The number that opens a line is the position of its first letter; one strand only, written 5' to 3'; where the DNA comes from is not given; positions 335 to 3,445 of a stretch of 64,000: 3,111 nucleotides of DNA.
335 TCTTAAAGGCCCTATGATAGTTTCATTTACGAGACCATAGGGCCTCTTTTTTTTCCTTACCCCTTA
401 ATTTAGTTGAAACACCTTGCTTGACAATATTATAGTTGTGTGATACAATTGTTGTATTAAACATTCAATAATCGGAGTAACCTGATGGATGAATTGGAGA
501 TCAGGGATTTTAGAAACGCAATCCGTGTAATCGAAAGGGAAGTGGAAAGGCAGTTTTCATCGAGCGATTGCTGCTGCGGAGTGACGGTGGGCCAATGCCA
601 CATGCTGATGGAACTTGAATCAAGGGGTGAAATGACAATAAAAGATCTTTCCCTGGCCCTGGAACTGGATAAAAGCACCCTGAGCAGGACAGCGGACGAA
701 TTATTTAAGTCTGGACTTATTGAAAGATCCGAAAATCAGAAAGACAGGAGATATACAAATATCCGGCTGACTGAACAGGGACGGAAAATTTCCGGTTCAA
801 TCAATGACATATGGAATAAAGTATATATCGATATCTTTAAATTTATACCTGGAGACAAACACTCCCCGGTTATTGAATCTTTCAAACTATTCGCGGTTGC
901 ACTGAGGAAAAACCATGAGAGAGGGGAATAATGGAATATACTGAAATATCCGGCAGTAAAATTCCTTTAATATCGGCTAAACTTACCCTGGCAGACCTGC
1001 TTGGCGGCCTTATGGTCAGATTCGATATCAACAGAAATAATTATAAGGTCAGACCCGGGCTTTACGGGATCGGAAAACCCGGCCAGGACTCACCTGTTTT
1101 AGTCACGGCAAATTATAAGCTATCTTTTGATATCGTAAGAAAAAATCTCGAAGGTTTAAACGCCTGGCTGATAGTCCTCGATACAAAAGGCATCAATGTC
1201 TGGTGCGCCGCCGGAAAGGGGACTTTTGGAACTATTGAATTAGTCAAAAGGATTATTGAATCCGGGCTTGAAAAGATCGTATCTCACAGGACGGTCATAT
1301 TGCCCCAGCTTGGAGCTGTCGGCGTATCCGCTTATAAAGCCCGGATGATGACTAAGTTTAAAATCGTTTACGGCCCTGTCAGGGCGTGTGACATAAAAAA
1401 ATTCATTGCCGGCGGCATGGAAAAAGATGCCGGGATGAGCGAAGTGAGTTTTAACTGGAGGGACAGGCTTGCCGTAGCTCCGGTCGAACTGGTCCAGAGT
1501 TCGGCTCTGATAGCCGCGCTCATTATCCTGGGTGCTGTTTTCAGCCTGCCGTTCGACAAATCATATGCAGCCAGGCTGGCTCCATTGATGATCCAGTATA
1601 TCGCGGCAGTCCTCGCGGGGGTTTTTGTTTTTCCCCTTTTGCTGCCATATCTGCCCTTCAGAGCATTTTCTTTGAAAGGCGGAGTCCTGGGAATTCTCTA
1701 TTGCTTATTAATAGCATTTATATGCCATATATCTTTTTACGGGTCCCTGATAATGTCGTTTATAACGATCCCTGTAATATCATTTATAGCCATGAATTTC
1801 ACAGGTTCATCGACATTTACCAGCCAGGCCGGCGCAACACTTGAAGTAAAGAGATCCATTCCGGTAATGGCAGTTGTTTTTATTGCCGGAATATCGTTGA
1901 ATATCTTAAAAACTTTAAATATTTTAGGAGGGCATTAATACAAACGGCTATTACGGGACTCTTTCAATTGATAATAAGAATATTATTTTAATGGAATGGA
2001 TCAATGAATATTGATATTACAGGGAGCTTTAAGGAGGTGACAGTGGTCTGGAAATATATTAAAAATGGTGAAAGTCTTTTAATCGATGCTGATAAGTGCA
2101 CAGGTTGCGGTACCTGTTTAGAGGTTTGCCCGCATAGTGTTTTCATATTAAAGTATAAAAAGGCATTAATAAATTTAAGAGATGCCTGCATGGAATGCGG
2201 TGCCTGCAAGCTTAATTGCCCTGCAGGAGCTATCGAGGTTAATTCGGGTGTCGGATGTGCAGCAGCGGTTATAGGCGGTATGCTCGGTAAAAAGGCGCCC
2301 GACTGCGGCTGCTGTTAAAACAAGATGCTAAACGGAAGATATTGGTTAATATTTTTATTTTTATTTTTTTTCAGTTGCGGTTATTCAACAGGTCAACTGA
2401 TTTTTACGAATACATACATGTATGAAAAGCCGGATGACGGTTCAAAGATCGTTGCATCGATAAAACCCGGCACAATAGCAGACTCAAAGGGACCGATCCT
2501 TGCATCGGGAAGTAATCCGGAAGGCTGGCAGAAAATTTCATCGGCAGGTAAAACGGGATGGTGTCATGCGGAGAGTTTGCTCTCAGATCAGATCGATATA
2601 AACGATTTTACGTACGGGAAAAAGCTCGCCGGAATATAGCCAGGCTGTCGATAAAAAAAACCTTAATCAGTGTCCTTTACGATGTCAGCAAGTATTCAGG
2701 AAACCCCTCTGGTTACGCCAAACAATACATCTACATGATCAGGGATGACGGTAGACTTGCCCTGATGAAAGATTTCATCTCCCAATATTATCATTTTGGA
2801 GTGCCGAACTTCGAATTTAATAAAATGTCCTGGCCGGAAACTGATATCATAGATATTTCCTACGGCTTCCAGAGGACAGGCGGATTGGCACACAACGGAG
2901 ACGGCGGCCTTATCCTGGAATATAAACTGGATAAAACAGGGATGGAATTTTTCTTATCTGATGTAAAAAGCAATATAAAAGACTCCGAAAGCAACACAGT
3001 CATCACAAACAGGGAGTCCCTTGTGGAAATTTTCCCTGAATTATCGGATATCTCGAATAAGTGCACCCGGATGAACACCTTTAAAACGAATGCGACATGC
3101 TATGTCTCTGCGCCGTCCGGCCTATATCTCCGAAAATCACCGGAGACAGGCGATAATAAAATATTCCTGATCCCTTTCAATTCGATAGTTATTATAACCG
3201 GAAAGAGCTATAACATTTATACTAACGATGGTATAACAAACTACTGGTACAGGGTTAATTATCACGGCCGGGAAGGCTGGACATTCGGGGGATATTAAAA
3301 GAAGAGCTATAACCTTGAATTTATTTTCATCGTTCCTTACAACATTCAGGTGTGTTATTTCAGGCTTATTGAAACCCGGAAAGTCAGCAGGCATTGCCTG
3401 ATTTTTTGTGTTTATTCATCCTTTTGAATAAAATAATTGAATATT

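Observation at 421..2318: hgcAB mercury-methylation pair under a translationally coupled, Cys-cluster MarR-type regulator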

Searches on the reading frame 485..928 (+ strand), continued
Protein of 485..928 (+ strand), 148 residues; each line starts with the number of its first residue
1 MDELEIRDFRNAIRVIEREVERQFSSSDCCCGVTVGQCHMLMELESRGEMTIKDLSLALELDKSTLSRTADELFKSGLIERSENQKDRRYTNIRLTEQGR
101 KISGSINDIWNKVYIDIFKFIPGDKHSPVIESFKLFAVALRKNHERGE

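Call 71: search_protein_families(library=ncbifam, proteins=[L083:4432-4929:+, L083:4962-5390:+, L084:4520-5419:+, L020:7807-8238:+, L055:5635-6066:+, L080:2125-2526:+], max_evalue=0.00001)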
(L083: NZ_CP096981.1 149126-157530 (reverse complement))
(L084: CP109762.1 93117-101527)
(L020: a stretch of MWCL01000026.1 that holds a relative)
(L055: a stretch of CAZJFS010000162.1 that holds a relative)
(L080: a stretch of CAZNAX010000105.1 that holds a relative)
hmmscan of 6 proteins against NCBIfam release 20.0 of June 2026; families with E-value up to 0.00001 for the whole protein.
L083:4432-4929:+ (166 aa): 10 families
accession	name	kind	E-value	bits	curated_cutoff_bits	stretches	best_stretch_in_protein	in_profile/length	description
NF040503.1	resist_ArsN1a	equivalog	9.2e-40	136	170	1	5-157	1-156/159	arsinothricin resistance N-acetyltransferase ArsN1 family A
NF040504.1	resist_ArsN1b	equivalog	1.8e-21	76.6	210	1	5-153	1-152/159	arsinothricin resistance N-acetyltransferase ArsN1 family B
NF040502.1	PPT_acetyltrans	equivalog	4.9e-15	55.7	300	1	4-155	9-163/183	phosphinothricin N-acetyltransferase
NF000225.3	AAC_6p_Strep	exception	3.2e-08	33.7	250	1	78-158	68-150/156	aminoglycoside 6'-N-acetyltransferase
TIGR01575.1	rimI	equivalog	5.9e-08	32.9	86.4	1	46-156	30-132/132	ribosomal protein S18-alanine N-acetyltransferase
NF007025.1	PRK09491.1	equivalog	2e-07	31.1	173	1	80-156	66-141/145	ribosomal protein S18-alanine N-acetyltransferase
NF033150.1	AAC_6p_A49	exception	9.5e-07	28.7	410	1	38-152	42-150/184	aminoglycoside 6'-N-acetyltransferase AacA49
TIGR03585.1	PseH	equivalog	4.2e-06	26.9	93.1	1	45-145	49-146/156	UDP-4-amino-4,6-dideoxy-N-acetyl-beta-L-altrosamine N-acetyltransferase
NF007527.0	PRK10140.1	equivalog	5.2e-06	26.4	236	1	4-156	5-158/162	N-acetyltransferase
NF043067.1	AAC_6p_group_E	equivalog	7e-06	26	140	0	81-135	75-129/140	aminoglycoside 6'-N-acetyltransferase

L083:4962-5390:+ (143 aa): 3 families
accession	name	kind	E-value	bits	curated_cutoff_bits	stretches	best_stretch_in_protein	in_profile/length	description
TIGR01909.1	C_GCAxxG_C_C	subfamily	7.2e-26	90.6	47.4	1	16-143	2-120/120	C-GCAxxG-C-C family (seleno)protein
NF045501.1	HUGP_GUXX-star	exception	6.5e-19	68.4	325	1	6-136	13-148/236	HUGP/GUXX-star fusion selenoprotein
NF045669.1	DVU1555_fam_CGA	exception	1.1e-12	47.9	103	1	12-115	11-118/140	DVU_1555 family C-GCAxxG-C-C protein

L084:4520-5419:+ (300 aa): 2 families
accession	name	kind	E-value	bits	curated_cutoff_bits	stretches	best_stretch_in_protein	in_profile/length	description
NF040736.1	efflux_SaoE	equivalog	1.2e-24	87.2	325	1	22-295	20-294/352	efflux transporter SaoE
NF033936.1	CuZnOut_SO0444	equivalog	4e-21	75.6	300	1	160-295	175-309/351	SO_0444 family Cu/Zn efflux transporter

L020:7807-8238:+ (144 aa): 3 families
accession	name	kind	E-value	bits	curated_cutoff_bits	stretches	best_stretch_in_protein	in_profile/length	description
TIGR01909.1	C_GCAxxG_C_C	subfamily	6.3e-21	74.7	47.4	1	15-144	1-120/120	C-GCAxxG-C-C family (seleno)protein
NF045669.1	DVU1555_fam_CGA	exception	1.8e-12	47.2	103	1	7-144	6-136/140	DVU_1555 family C-GCAxxG-C-C protein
NF045501.1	HUGP_GUXX-star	exception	1e-09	38.3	325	1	4-139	11-150/236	HUGP/GUXX-star fusion selenoprotein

L055:5635-6066:+ (144 aa): 3 families
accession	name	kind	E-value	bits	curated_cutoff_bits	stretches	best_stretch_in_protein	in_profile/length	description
TIGR01909.1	C_GCAxxG_C_C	subfamily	1.5e-21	76.6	47.4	1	15-144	1-120/120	C-GCAxxG-C-C family (seleno)protein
NF045669.1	DVU1555_fam_CGA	exception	1.3e-15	57.3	103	1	12-144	11-136/140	DVU_1555 family C-GCAxxG-C-C protein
NF045501.1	HUGP_GUXX-star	exception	3.8e-13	49.5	325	1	9-136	16-147/236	HUGP/GUXX-star fusion selenoprotein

L080:2125-2526:+ (134 aa): 6 families
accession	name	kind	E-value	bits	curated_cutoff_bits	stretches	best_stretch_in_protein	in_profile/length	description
NF040501.1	resist_ArsN2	equivalog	4e-41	139.8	125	1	4-132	4-132/133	arsenic resistance N-acetyltransferase ArsN2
NF005840.0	PRK07757.1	equivalog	3.2e-13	49.9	154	1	21-113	38-130/153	N-acetyltransferase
TIGR01890.1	N-Ac-Glu-synth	equivalog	3.4e-09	36.2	202.85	1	47-115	346-414/429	amino-acid N-acetyltransferase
NF003641.0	PRK05279.1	equivalog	6.7e-09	35.1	344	1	48-115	359-426/441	amino-acid N-acetyltransferase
NF005921.0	PRK07922.1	equivalog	1.2e-07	31.5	180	1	44-107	67-129/170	amino-acid N-acetyltransferase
NF008964.0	PRK12308.1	equivalog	7.4e-06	24.6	657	1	35-113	513-591/624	argininosuccinate lyase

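Call 74: search_dna_similar(query=window:485-928:+, collection=plasmids, mode=protein, max_evalue=0.000001, max_rows=60, rows=spread)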
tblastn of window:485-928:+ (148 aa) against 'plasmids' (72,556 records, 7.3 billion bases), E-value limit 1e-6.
Records with a match: 82; places in all: 82; records where one place covers at least 80% of the query: 33.
Best place of each record, by identity: <60% 82.
By first word of the organism name: Bacillus 21; Paraburkholderia 8; Paracoccus 8; Priestia 7; Deinococcus 6; Lactobacillus 5; Clostridium 4; Neorhizobium 4; Niallia 3; Pseudomonas 2; and 13 more.
By predicted mobility (MOB-suite, as given by PLSDB): non-mobilizable 64; mobilizable 14; conjugative 4.
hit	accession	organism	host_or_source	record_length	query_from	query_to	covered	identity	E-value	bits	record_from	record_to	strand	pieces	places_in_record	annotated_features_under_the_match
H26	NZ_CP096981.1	Clostridium felsineum DSM 794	whole organism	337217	9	143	91%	37.0%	4e-20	92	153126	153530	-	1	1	MarR family transcriptional regulator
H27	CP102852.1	Lactobacillus paragasseri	Homo sapiens,gut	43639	1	146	99%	34.0%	1e-9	62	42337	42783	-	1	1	none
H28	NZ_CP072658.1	Lactobacillus gasseri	Homo sapiens,stool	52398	1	146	99%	34.0%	1e-9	62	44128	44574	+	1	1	MarR family transcriptional regulator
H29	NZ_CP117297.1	Limosilactobacillus portuensis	Homo sapiens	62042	1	146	99%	34.0%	1e-9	62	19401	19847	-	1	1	MarR family transcriptional regulator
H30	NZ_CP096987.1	Clostridium felsineum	whole organism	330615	9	143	91%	36.3%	3e-19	90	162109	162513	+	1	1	MarR family transcriptional regulator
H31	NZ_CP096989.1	Clostridium felsineum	whole organism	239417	9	143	91%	36.3%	9e-19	88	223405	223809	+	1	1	MarR family transcriptional regulator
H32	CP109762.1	Priestia megaterium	potato,mixed culture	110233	5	141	93%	35.5%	9e-15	77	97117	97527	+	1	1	MarR family winged helix-turn-helix transcriptional regulator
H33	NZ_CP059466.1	Priestia megaterium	Prokaryotes,soil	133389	1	141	95%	34.2%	4e-15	78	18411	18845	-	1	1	MarR family winged helix-turn-helix transcriptional regulator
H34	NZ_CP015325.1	Priestia filamentosa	plant,Cell culture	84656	9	143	91%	32.6%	3e-15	78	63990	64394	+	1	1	MarR family winged helix-turn-helix transcriptional regulator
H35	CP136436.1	Priestia filamentosa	Leaves of Cigar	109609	9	143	91%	32.6%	3e-15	78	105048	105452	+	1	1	MarR family winged helix-turn-helix transcriptional regulator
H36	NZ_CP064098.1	Priestia aryabhattai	cell culture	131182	5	143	94%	30.9%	6e-13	72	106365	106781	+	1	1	MarR family winged helix-turn-helix transcriptional regulator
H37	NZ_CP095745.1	Niallia sp. Man26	Penaeus monodon,whole ...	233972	30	147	80%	35.6%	4e-13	72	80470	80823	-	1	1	MarR family transcriptional regulator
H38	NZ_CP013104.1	Paraburkholderia caribensis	-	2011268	4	148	98%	28.9%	5e-7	55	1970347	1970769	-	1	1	none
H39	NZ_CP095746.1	Niallia sp. Man26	Penaeus monodon,whole ...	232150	30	147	80%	34.7%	4e-10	64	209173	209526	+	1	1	MarR family transcriptional regulator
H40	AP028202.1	Paraburkholderia largidicola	Physopelta gutta,midgut,Midgut crypts ...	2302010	4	148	98%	28.2%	2e-7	56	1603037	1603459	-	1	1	bifunctional helix-turn-helix transcriptional regulator/GNAT family ...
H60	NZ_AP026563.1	Deinococcus aetherius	-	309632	18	141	84%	29.5%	5e-11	66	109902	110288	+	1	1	MarR family winged helix-turn-helix transcriptional regulator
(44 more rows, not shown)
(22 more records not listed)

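Call 75: get_annotated_region(hit=H60, flank=3500)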
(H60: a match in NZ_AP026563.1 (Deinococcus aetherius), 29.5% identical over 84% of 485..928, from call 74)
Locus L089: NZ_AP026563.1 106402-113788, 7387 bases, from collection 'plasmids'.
description: Deinococcus aetherius strain ST0316 plasmid pDAETH-3, complete sequence
organism: Deinococcus aetherius (NCBI taxid 200252)
taxonomy: Bacteria; Deinococcota; Deinococci; Deinococcales; Deinococcaceae; Deinococcus; Deinococcus aetherius
host: -; source: -; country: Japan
typing (MOB-suite, as given by PLSDB): non-mobilizable
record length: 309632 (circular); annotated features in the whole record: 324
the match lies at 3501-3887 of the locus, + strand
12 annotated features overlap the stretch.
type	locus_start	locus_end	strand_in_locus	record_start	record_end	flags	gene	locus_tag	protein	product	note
CDS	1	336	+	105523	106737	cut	-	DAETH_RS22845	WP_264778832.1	polysaccharide deacetylase family protein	-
CDS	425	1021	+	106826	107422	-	-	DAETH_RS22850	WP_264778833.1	DedA family protein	GO:0055085 - transmembrane transport [Evidence IEA]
CDS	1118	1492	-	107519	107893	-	-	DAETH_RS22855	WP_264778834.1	GNAT family N-acetyltransferase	-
CDS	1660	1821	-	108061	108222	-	-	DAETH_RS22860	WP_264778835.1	hypothetical protein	-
CDS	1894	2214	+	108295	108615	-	-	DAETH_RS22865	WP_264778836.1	metalloregulator ArsR/SmtB family transcription factor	GO:0006355 - regulation of DNA-templated transcription [Evidence IEA]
CDS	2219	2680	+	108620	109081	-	-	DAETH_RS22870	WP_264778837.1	arsenate reductase ArsC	-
CDS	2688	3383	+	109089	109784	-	-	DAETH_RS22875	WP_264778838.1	aquaporin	GO:0055085 - transmembrane transport [Evidence IEA]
CDS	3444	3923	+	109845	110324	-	-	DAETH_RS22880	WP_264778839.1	MarR family winged helix-turn-helix transcriptional regulator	GO:0006355 - regulation of DNA-templated transcription [Evidence IEA]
CDS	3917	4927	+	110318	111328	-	arsN2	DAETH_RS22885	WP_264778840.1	arsenic resistance N-acetyltransferase ArsN2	-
CDS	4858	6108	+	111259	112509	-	-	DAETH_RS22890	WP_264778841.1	MFS transporter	GO:0055085 - transmembrane transport [Evidence IEA]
CDS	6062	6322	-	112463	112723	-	-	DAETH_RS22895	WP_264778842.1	hypothetical protein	-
CDS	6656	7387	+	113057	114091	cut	-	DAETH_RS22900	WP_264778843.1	S8 family serine peptidase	GO:0006508 - proteolysis [Evidence IEA]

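Call 76: get_annotated_region(hit=H40, flank=3000)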
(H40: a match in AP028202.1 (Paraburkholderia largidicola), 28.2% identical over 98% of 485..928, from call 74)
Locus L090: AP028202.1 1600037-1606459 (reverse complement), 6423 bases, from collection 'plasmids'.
description: Paraburkholderia sp. F2 plasmid PPGUF2_p1 DNA, complete genome
organism: Paraburkholderia largidicola (NCBI taxid 3014751)
taxonomy: Bacteria; Pseudomonadota; Betaproteobacteria; Burkholderiales; Burkholderiaceae; Paraburkholderia; Paraburkholderia largidicola
host: -; source: Physopelta gutta,midgut,Midgut crypts of sting bug Physopelta gutta; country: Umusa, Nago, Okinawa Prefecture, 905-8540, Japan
typing (MOB-suite, as given by PLSDB): non-mobilizable
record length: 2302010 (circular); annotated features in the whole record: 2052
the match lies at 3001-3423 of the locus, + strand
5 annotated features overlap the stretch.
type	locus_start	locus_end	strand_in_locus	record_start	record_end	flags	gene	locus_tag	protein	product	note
CDS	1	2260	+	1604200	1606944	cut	-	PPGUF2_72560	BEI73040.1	glucosidase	-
CDS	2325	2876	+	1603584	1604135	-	-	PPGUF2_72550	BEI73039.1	thioredoxin family protein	-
CDS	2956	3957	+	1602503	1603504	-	-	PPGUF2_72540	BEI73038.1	bifunctional helix-turn-helix transcriptional regulator/GNAT family N-acetyltransferase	-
CDS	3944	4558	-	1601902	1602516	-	-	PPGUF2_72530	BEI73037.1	HAD family phosphatase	-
CDS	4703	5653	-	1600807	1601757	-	-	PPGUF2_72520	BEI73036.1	LysR substrate-binding domain-containing protein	-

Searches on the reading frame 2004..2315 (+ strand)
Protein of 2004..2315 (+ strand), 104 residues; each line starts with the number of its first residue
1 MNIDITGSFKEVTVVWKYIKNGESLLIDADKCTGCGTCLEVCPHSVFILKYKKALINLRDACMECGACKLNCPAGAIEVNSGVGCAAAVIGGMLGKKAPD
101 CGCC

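Call 3: search_protein_families(library=pfam, proteins=[window:2004-2315:+], max_evalue=0.01)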
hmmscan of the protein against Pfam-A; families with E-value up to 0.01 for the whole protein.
window:2004-2315:+ (104 aa): 16 families
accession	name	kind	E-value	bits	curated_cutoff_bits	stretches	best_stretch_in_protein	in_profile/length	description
PF00037.32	Fer4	-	1e-11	44.6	21.1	2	27-44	3-20/24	4Fe-4S binding domain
PF13187.11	Fer4_9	-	8.7e-11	42.1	27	1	31-77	1-52/52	4Fe-4S dicluster domain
PF12797.12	Fer4_2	-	9e-11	41.4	24.5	2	26-43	4-21/22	4Fe-4S binding domain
PF12837.12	Fer4_6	-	1.6e-10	40.8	25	1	27-46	4-23/24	4Fe-4S binding domain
PF14697.11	Fer4_21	-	2.4e-10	40.8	35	2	27-78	3-58/59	4Fe-4S dicluster domain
PF13237.11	Fer4_10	-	3e-08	33.9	25.5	1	26-73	3-53/53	4Fe-4S dicluster domain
PF13484.11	Fer4_16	-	5.6e-08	33.9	30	1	31-50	1-20/66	4Fe-4S double cluster binding domain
PF12838.12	Fer4_7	-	8.8e-08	32.9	27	1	21-45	26-51/52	4Fe-4S dicluster domain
PF13183.11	Fer4_8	-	2.4e-07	31.6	27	2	29-45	51-67/68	4Fe-4S dicluster domain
PF12800.12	Fer4_4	-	2.8e-05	24.5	24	1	30-43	2-15/17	4Fe-4S binding domain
PF13534.11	Fer4_17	-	3.2e-05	24.8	22.2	1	28-46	42-60/61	4Fe-4S dicluster domain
PF25160.1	LdpA_Fe-S-bd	-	4.1e-05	23.7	27.6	1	27-45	23-41/49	LdpA Fe-S cluster-binding domain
PF13370.11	Fer4_13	-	0.00022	22.3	24.5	1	27-44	1-18/58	4Fe-4S single cluster domain of Ferredoxin I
PF12798.12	Fer4_3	-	0.0004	21.5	27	1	32-44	1-13/15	4Fe-4S binding domain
PF17179.9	Fer4_22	-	0.00093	20.4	27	0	28-45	77-94/95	4Fe-4S dicluster domain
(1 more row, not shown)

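Call 4: search_protein_families(library=ncbifam, proteins=[window:2004-2315:+], max_evalue=0.01)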
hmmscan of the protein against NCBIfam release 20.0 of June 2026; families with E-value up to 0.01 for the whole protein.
window:2004-2315:+ (104 aa): 85 families (the best 25 are shown)
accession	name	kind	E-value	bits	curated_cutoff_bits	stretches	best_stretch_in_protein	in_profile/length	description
NF040864.1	HgcB_ferredoxin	equivalog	2.6e-32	110.5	99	1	17-103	1-87/93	mercury methylation ferredoxin HgcB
NF043039.1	HgcAB_like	equivalog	3.8e-15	56.3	285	1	2-77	269-349/350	HgcAB-like fusion protein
NF038196.1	ferrodoxin_EFR1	subfamily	1.5e-11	44.8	75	1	17-80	172-232/242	EFR1 family ferrodoxin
NF058577.1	FdxA_fam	equivalog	2.8e-10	40.2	65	2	19-44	24-50/52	4Fe-4S ferredoxin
NF040770.1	hetero_SS_HdrA2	exception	1.2e-09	36.9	1100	1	26-80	573-626/777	CoB-CoM heterodisulfide reductase HdrA2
NF045874.1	Vhu_polyferre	exception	2e-09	36.7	600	1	19-89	185-255/381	F420-non-reducing hydrogenase associated-polyferredoxin VhuB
TIGR02700.1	flavo_MJ0208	hypoth_equivalog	4.5e-09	35.9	251.35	1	25-78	143-195/234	dihydromethanopterin reductase (acceptor)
NF006221.0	PRK08348.1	subfamily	5.5e-09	35.8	124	1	24-81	38-96/136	NADH-plastoquinone oxidoreductase subunit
NF042909.1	FMH_DH_FwdF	exception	7.5e-09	35.1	375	1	24-80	251-314/336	tungsten-dependent formylmethanofuran dehydrogenase subunit FwdF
TIGR01944.1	rnfB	subfamily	1.6e-08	34.3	68.7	1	24-80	107-163/190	RnfABCDGE type electron transport complex subunit B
TIGR04105.1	FeFe_hydrog_B1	subfamily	4e-08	32.4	450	2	52-82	181-210/462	monomeric [FeFe] hydrogenase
TIGR04395.1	cutC_activ_rSAM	equivalog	4.3e-08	32.8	360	1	24-81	48-107/309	choline TMA-lyase-activating enzyme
TIGR02163.1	napH_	subfamily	4.6e-08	32.9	213.05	2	11-49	215-253/255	NapH/MauN family ferredoxin-type protein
TIGR02494.1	PFLE_PFLC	subfamily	4.8e-08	32.6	174.35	1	23-81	41-101/293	glycyl-radical enzyme activating protein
NF007013.0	PRK09477.1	equivalog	5.7e-08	32.2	234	2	11-52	238-279/286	quinol dehydrogenase ferredoxin subunit NapH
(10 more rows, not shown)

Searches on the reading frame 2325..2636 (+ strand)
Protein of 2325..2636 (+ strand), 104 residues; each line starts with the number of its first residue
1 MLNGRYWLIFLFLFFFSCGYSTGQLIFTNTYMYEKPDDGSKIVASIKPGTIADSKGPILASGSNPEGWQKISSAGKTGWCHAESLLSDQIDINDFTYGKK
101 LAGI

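Call 3: search_protein_families(library=pfam, proteins=[window:2325-2636:+], max_evalue=0.01)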
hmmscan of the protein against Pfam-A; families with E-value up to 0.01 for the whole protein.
window:2325-2636:+ (104 aa): 2 families
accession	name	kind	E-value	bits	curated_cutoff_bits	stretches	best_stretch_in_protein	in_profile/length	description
PF08239.17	SH3_3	-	7.1e-06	26.6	27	1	29-85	2-53/54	Bacterial SH3 domain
PF06347.19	SH3_4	-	4.9e-05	23.4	24.1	1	31-85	6-54/56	Bacterial SH3 domain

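Call 4: search_protein_families(library=ncbifam, proteins=[window:2325-2636:+], max_evalue=0.01)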
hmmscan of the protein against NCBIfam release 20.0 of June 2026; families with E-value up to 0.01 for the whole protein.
window:2325-2636:+ (104 aa): 0 families

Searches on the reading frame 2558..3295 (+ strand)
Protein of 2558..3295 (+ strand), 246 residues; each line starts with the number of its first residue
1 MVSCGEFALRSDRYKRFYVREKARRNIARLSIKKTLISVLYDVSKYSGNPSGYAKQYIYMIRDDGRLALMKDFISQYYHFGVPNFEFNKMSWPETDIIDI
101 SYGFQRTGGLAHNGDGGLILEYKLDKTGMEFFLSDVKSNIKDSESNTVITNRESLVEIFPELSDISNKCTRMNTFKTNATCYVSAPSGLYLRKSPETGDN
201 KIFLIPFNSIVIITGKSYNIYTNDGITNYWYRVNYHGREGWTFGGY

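Call 3: search_protein_families(library=pfam, proteins=[window:2558-3295:+], max_evalue=0.01)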
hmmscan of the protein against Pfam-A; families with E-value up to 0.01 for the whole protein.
window:2558-3295:+ (246 aa): 1 family
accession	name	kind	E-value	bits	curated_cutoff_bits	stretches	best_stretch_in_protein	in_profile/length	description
PF08239.17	SH3_3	-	1.8e-07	31.7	27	1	187-246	1-52/54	Bacterial SH3 domain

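Call 4: search_protein_families(library=ncbifam, proteins=[window:2558-3295:+], max_evalue=0.01)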
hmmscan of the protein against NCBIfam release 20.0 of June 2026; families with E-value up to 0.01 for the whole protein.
window:2558-3295:+ (246 aa): 0 families
